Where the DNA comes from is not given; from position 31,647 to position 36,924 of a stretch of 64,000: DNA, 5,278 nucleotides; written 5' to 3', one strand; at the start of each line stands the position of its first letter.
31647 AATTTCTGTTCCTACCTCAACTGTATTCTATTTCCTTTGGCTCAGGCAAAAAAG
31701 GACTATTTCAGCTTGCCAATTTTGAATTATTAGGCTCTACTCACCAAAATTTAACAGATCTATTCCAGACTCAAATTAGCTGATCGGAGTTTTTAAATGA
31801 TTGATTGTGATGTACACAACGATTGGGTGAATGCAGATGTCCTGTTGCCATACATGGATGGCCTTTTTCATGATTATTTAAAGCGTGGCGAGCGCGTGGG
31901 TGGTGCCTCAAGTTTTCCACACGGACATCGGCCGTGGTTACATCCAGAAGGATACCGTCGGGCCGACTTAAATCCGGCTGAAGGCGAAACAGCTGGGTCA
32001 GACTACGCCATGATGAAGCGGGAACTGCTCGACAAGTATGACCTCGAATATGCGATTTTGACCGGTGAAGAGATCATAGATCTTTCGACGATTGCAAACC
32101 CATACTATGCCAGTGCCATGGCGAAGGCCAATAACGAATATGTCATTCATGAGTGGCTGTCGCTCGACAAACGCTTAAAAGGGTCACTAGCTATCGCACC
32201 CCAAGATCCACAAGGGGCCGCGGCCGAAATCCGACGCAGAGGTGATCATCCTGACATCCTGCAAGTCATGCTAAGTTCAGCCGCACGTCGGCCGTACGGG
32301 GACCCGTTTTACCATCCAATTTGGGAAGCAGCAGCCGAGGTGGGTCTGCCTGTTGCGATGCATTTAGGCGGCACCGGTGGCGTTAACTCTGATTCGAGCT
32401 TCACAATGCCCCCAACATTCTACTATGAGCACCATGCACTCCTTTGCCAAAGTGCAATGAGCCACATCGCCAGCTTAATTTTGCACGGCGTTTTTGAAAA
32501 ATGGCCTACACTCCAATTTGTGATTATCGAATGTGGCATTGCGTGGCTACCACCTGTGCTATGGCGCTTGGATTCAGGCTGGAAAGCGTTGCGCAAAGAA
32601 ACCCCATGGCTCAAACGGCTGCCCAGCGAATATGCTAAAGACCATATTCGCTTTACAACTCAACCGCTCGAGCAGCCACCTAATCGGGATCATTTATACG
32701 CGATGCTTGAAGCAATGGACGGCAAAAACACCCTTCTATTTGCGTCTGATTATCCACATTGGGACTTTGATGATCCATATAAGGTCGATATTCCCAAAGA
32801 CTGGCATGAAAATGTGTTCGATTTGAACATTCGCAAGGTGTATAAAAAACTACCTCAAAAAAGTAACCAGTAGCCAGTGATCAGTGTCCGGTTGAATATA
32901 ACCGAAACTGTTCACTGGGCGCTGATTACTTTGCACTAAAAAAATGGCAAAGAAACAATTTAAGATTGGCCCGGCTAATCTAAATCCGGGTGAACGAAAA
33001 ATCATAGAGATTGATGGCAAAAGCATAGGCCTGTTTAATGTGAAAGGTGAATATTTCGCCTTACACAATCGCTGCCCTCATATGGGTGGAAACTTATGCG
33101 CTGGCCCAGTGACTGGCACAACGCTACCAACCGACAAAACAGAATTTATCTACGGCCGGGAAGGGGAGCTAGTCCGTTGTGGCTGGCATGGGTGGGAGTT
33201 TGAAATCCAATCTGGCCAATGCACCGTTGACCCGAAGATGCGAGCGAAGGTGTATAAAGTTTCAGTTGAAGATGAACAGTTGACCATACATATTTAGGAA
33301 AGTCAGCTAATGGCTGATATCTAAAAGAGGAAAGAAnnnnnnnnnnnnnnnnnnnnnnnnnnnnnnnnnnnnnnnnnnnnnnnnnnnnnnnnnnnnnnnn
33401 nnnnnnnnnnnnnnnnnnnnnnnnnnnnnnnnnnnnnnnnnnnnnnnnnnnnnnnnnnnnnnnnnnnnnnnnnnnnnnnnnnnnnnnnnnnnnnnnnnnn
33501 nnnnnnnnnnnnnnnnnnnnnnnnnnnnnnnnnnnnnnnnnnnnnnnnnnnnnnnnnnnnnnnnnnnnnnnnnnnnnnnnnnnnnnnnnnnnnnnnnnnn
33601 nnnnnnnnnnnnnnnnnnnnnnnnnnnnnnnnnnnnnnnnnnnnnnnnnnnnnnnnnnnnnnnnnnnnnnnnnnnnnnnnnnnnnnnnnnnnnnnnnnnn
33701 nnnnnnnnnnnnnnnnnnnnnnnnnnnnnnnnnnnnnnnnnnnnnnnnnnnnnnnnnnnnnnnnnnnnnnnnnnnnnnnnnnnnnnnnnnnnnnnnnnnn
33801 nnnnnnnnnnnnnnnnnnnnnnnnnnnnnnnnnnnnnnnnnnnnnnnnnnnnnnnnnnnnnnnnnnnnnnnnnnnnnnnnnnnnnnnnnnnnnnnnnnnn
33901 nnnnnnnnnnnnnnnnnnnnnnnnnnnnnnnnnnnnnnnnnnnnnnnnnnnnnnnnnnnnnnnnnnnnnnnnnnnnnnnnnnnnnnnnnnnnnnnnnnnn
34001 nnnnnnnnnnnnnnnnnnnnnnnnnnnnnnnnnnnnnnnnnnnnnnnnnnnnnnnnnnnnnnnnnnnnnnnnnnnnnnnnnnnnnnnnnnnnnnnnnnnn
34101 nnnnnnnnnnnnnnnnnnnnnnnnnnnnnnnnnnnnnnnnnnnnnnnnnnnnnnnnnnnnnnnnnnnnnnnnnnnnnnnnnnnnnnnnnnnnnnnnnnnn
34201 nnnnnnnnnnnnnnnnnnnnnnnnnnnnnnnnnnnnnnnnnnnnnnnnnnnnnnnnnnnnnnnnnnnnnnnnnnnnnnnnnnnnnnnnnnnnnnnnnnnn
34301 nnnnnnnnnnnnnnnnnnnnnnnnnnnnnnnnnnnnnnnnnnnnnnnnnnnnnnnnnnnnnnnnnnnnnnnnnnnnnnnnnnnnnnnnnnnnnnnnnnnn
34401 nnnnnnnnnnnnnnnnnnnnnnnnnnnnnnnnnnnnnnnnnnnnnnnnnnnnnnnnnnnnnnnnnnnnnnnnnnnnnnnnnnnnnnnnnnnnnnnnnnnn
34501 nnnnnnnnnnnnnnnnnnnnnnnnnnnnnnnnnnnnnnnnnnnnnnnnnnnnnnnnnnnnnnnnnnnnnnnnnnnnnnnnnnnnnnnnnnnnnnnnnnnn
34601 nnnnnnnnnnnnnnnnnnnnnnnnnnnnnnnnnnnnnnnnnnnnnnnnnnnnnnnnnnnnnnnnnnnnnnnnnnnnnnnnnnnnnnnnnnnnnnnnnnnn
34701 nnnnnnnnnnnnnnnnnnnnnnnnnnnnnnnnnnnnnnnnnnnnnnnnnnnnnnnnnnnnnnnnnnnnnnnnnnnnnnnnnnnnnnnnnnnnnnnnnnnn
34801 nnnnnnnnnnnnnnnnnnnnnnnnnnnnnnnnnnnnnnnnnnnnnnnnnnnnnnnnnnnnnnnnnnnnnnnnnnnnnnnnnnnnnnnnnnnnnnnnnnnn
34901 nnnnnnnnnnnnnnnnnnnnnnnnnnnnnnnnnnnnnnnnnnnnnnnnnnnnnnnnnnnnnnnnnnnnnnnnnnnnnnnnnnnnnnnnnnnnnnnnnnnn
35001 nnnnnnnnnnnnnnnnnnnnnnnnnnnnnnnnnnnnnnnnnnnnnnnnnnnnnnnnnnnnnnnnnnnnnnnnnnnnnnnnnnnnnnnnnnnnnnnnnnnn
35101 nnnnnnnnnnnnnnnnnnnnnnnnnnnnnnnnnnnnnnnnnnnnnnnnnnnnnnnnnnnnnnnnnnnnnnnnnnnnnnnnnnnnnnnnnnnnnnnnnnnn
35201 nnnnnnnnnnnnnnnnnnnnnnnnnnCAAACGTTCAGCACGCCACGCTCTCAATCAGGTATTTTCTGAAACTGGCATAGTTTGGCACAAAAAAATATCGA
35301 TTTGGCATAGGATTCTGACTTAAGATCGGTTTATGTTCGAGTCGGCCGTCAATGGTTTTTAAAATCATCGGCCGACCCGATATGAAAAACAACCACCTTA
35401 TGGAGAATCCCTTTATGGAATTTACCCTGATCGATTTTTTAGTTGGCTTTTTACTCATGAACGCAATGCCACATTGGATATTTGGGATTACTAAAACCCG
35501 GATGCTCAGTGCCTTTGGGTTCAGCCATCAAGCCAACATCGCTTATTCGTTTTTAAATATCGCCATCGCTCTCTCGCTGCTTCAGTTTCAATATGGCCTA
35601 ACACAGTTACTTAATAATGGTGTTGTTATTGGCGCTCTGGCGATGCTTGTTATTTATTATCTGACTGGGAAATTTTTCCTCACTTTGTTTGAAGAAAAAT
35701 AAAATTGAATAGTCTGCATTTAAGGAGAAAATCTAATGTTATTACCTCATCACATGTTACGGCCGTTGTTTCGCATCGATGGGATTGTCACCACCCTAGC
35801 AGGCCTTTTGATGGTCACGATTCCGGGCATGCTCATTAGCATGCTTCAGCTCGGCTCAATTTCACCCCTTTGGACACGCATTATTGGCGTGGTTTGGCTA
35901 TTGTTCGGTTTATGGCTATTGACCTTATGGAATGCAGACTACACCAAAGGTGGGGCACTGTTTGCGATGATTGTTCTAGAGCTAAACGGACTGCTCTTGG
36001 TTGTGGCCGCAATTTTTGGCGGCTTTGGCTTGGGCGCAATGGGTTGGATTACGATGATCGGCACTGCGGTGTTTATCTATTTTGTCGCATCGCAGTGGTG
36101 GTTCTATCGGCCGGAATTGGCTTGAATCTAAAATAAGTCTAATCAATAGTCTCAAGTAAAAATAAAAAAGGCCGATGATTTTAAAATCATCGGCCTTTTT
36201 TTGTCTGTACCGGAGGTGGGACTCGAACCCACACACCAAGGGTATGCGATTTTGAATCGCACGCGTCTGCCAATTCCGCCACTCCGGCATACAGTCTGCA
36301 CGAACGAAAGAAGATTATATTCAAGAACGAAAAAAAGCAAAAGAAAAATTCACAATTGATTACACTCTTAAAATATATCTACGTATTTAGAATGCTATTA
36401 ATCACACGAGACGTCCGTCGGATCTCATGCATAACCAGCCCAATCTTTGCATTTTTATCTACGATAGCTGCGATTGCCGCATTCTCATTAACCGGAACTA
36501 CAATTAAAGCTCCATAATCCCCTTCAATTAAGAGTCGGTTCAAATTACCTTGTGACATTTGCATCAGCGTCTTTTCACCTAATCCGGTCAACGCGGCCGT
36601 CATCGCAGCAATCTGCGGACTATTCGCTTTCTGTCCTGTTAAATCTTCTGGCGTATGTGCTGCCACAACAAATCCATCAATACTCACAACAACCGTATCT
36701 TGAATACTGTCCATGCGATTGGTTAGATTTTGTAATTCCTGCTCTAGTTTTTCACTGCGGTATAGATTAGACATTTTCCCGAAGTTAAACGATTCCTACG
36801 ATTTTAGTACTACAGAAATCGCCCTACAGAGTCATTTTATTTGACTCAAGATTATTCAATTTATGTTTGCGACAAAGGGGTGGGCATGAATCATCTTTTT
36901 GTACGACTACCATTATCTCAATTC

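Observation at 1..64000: Hyper-iterated palindromic hexamer CGGCCG built into coding sequence (HIP1-like genome signature)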

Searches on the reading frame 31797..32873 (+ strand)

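Call 47: search_protein_families(library=pfam, proteins=[window:31797-32873:+])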
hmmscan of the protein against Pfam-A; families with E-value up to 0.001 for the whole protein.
window:31797-32873:+ (358 aa): 1 family
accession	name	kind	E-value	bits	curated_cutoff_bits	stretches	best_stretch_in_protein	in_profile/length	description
PF04909.20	Amidohydro_2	-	1.2e-38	134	26.4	1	42-350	4-288/289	Amidohydrolase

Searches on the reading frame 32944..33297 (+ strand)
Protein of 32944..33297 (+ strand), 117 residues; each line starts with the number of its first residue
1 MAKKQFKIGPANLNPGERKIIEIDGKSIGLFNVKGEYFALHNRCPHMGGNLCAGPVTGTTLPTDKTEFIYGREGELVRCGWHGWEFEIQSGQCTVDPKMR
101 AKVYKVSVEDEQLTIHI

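Call 48: search_protein_families(library=pfam, proteins=[window:32944-33297:+])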
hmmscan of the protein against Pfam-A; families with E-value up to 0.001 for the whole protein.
window:32944-33297:+ (117 aa): 3 families
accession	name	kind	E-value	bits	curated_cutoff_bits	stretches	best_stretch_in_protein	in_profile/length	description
PF00355.32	Rieske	-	2.3e-15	56.7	20.3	1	11-101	9-83/88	Rieske [2Fe-2S] domain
PF13806.12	Rieske_2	-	2.7e-08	34.1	27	1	11-115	9-103/104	Rieske-like [2Fe-2S] domain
PF22543.2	Rieske_4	-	0.00013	22.7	28.4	1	17-57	13-53/119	Soluble Rieske-type ferredoxin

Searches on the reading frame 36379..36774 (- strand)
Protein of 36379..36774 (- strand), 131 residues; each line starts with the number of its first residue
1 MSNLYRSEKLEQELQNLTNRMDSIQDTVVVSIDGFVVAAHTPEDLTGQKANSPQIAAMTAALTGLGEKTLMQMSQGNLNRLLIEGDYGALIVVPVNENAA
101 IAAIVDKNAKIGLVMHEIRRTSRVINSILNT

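Call 48: search_protein_families(library=pfam, proteins=[window:36379-36774:-])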
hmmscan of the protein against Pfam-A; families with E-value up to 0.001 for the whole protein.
window:36379-36774:- (131 aa): 1 family
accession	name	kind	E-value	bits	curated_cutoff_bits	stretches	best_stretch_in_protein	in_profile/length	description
PF03259.23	Robl_LC7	-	2.2e-12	47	23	1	12-103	3-89/91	Roadblock/LC7 domain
